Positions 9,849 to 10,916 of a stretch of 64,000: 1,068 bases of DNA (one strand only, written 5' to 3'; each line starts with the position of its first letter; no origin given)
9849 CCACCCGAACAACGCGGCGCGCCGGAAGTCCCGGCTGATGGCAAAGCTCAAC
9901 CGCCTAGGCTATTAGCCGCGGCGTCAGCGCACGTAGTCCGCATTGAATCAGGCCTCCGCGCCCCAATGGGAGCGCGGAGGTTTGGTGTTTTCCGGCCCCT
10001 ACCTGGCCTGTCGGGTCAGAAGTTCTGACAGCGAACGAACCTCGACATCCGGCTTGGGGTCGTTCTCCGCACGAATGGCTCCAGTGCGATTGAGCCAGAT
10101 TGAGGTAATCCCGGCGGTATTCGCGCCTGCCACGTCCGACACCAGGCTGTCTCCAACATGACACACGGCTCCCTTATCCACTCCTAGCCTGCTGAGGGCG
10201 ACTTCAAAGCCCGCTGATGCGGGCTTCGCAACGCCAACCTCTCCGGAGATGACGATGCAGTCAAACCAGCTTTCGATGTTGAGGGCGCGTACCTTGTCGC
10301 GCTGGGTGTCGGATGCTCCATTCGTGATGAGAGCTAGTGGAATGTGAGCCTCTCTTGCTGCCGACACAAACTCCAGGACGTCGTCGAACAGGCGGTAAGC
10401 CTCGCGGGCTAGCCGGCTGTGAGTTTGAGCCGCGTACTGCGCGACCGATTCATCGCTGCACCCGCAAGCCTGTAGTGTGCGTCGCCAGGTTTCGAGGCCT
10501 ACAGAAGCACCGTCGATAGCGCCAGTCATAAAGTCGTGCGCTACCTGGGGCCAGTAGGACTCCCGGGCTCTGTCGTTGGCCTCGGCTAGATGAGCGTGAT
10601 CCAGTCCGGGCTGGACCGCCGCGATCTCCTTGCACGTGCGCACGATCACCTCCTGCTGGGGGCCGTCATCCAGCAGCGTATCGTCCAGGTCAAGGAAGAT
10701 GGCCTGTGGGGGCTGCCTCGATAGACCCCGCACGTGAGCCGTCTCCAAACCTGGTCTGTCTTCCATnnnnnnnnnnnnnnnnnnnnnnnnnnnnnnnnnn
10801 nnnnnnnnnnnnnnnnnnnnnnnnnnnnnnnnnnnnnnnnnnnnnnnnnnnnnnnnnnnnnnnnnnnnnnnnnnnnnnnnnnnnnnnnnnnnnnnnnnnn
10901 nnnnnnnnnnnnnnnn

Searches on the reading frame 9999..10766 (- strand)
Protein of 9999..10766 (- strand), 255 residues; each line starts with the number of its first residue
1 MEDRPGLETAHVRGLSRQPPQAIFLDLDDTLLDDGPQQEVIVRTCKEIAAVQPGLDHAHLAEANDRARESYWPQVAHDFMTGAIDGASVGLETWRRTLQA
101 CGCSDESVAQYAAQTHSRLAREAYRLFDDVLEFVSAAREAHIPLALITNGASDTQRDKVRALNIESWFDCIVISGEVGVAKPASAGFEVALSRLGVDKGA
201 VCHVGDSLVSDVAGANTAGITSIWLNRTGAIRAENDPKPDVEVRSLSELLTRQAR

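Call 5: search_protein_families(library=pfam, proteins=[window:9999-10766:-], max_evalue=0.01)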
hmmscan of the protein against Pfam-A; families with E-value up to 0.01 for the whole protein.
window:9999-10766:- (255 aa): 4 families
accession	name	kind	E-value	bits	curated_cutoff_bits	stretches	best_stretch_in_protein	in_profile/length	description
PF00702.32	Hydrolase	-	7.1e-27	95.5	26.4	1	21-219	2-191/191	haloacid dehalogenase-like hydrolase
PF13419.12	HAD_2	-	3.2e-20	73.4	23.8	1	26-224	4-177/178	Haloacid dehalogenase-like hydrolase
PF13242.12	Hydrolase_like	-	1.4e-11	44.6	22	1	180-248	3-74/75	HAD-hyrolase-like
PF12710.13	HAD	-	0.0032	18.3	27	0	23-212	1-185/189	haloacid dehalogenase-like hydrolase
